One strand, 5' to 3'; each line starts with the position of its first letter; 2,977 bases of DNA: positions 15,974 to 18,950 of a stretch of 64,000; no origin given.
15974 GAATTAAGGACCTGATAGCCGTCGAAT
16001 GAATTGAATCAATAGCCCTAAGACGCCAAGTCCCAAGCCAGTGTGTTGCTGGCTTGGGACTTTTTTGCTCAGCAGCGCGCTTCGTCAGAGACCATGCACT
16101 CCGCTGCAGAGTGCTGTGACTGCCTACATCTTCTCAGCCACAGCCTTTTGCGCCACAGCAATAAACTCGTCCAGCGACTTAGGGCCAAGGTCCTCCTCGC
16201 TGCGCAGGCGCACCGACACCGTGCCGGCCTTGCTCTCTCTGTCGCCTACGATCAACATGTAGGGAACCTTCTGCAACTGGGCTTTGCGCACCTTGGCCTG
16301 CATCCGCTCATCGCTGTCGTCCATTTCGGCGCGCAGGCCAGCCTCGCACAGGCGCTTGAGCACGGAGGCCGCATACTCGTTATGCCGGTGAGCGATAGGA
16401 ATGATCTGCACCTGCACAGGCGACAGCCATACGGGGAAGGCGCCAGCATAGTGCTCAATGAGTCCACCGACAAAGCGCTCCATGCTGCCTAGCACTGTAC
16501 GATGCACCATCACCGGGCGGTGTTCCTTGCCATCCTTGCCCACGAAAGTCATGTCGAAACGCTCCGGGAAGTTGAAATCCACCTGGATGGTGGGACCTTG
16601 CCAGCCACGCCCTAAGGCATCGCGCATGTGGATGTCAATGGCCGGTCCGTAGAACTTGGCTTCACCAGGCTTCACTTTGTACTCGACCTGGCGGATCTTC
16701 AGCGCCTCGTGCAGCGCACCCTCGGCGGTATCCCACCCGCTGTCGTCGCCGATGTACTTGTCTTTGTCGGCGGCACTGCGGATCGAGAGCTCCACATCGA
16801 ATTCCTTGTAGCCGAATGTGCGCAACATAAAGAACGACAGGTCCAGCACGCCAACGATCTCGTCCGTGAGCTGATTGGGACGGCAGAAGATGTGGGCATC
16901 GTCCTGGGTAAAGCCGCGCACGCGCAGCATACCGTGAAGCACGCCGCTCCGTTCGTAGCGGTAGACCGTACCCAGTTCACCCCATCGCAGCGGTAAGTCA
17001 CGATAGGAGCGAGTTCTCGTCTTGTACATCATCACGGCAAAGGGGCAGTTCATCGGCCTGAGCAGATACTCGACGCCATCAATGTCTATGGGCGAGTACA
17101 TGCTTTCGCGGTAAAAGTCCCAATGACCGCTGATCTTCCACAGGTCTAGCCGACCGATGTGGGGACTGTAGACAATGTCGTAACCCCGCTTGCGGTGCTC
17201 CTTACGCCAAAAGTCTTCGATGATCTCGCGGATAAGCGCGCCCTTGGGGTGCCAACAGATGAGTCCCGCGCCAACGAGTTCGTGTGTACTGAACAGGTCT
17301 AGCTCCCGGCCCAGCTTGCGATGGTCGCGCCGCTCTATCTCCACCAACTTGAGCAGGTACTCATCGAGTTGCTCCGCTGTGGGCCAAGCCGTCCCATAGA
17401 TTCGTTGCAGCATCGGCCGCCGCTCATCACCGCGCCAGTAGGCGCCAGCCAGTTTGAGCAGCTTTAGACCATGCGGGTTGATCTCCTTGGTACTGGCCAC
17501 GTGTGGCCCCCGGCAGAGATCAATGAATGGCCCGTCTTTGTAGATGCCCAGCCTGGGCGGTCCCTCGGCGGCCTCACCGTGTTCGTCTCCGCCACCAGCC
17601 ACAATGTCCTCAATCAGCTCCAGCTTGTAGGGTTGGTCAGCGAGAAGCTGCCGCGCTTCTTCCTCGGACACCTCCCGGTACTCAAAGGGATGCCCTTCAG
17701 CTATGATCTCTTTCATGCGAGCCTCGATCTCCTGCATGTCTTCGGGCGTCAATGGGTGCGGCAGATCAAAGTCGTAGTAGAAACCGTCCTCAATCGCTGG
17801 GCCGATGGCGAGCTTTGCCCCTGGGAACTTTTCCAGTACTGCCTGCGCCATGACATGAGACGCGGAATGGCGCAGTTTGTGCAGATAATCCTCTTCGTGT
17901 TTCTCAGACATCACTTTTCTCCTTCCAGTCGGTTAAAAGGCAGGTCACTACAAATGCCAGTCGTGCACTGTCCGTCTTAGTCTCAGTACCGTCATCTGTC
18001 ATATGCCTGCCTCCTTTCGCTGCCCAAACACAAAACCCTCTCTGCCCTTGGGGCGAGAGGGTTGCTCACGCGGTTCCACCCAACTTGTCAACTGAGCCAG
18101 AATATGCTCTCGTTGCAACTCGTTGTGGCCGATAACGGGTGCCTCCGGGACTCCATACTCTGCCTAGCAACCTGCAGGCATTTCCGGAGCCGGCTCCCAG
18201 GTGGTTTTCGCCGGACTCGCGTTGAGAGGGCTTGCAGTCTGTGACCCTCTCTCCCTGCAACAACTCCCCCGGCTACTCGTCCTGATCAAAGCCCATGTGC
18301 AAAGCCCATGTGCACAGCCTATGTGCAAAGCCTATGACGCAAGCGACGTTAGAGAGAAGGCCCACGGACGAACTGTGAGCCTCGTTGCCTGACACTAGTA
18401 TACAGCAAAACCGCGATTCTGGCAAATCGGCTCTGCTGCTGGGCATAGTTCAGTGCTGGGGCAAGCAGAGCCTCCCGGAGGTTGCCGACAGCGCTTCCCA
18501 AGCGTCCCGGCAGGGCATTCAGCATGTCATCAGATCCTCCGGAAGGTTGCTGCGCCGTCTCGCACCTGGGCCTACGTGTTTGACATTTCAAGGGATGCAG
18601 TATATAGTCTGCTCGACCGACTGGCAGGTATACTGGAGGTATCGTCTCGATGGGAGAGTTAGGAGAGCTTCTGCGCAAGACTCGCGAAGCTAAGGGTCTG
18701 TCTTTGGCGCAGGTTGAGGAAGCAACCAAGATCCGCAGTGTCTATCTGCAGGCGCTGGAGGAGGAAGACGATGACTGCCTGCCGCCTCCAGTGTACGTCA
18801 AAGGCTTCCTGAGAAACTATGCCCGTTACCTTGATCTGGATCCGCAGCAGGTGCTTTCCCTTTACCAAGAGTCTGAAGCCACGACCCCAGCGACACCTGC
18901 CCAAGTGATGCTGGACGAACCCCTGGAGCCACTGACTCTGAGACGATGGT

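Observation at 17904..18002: Thr-rich mini-ORF between the Thr T-box terminator and thrS: possible second, ribosome-based threonine sensor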

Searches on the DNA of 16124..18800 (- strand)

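Call 5: search_rna_families(source=window, start=17700, end=18800, threshold=evalue, max_evalue=10, show_alignments=3)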
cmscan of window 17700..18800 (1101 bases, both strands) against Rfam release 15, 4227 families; matches with E-value up to 10: 2.
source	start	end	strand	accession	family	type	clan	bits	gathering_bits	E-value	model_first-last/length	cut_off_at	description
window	18046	18298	-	RF00230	T-box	Cis-reg; leader;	-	88.3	93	1.4e-19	1-219/219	no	T-box leader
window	17842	18025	-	RF02503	Atu_C9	Gene; sRNA;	-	15.3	40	0.15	1-192/192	no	Rhizobiales sRNA Atu_C9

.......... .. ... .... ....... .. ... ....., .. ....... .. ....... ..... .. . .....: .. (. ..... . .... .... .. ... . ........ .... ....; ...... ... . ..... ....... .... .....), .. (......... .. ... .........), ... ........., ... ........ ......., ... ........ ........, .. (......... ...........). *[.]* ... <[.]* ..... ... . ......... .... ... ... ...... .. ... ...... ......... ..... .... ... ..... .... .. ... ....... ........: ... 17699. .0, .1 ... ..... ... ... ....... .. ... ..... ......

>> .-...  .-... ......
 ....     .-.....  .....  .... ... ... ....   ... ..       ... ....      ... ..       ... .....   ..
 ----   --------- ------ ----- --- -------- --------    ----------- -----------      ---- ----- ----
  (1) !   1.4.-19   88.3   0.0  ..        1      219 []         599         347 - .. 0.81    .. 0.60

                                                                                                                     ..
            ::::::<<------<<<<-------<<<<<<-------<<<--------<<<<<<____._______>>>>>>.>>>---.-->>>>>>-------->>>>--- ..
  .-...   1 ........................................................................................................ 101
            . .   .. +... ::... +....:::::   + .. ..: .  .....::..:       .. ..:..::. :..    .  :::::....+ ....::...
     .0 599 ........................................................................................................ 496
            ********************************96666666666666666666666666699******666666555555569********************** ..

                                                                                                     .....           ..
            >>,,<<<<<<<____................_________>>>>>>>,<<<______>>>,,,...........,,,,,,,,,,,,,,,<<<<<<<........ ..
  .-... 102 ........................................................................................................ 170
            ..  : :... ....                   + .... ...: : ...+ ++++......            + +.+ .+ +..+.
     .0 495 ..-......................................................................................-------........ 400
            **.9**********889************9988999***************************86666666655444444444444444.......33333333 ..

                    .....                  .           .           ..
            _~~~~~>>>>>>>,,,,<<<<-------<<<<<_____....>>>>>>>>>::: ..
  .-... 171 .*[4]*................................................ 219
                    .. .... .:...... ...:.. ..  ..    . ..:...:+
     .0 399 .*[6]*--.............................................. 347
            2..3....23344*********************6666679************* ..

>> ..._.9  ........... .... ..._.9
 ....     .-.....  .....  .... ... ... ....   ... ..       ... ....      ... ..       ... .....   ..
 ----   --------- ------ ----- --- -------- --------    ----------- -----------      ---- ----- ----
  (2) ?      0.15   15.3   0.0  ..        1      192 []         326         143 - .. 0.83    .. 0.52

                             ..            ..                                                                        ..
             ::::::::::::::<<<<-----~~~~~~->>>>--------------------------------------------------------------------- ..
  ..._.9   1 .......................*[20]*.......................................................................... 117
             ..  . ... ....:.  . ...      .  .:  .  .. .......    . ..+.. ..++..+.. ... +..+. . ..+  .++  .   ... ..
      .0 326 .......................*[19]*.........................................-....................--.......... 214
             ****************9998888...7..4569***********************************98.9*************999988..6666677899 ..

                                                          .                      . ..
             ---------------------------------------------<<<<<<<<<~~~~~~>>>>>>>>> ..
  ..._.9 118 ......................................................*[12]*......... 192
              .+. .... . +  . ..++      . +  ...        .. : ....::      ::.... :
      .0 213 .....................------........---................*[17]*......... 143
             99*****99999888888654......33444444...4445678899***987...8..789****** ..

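Call 56: search_rna_families(sources=[L082, L083, L090, L092, L093, L095, L096, L003, L084, L089, L097, L101, L002, L004], threshold=gathering)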
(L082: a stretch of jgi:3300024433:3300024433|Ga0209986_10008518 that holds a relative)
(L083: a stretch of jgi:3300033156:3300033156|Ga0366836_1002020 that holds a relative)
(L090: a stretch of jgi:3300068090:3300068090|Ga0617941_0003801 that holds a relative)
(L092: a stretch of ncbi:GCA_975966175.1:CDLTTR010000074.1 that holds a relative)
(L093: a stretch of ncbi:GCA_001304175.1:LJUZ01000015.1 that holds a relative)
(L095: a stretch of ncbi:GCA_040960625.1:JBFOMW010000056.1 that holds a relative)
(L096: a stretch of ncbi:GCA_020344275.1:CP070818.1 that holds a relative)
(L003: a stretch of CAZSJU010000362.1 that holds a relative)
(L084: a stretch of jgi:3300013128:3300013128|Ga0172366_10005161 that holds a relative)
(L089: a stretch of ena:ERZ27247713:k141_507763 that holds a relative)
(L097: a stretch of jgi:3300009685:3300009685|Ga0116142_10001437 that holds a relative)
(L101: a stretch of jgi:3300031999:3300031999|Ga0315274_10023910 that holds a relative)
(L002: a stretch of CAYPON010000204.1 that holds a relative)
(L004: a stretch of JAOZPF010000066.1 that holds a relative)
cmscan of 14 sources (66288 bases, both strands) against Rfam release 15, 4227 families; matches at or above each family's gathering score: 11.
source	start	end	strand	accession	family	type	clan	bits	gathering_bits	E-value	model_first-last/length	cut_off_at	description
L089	376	609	+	RF00230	T-box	Cis-reg; leader;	-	105.7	93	2.7e-22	1-219/219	no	T-box leader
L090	1082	1324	+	RF00230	T-box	Cis-reg; leader;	-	103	93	1.3e-21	1-219/219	no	T-box leader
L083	1132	1374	+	RF00230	T-box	Cis-reg; leader;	-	100.4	93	6.1e-21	1-219/219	no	T-box leader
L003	250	483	+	RF00230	T-box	Cis-reg; leader;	-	99.1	93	1.4e-20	1-219/219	no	T-box leader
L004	2728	2957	+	RF00230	T-box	Cis-reg; leader;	-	97.8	93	2.9e-20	1-219/219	no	T-box leader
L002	1053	1285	+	RF00230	T-box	Cis-reg; leader;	-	97.7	93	3.1e-20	1-219/219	no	T-box leader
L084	1206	1458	+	RF00230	T-box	Cis-reg; leader;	-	96.1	93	7.7e-20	1-219/219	no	T-box leader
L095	214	459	+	RF00230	T-box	Cis-reg; leader;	-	94.5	93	2e-19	1-219/219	no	T-box leader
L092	1123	1365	+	RF00230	T-box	Cis-reg; leader;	-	93.4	93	3.9e-19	1-219/219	no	T-box leader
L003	58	131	+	RF00005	tRNA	Gene; tRNA;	CL00001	69.7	29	4e-13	1-71/71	no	tRNA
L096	1061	1134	+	RF00005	tRNA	Gene; tRNA;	CL00001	66.7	29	2.7e-12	1-71/71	no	tRNA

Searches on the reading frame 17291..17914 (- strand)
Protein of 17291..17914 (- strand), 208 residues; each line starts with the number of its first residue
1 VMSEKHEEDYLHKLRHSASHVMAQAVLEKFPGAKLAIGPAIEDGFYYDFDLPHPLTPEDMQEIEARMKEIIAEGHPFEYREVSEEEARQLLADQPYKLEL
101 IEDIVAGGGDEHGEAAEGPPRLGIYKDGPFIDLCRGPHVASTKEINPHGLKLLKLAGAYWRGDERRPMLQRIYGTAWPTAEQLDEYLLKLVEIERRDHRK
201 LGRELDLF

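Call 11: find_related_loci(query=window:17291-17914:-, collection=metagenome_contigs, flank=1500)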
Query seq(208 aa) (208 aa) in metagenome_contigs; peptide patterns used: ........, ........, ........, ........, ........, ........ (x = any residue, [..] = any of these).
82 stretches matched a pattern; 1 encode a relative of the query (tblastn E <= 1e-3); 1 distinct loci.
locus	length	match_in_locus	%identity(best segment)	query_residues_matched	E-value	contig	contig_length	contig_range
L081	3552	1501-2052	54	11-208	2e-64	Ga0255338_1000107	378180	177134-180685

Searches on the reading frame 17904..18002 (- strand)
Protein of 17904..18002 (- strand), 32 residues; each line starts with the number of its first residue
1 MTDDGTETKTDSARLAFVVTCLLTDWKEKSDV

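Call 12: find_encoding_contigs(protein=window:17904-18002:-, flank=3000)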
Protein window:17904-18002:- (32 aa): no gene with exactly this product is on record in the collection.
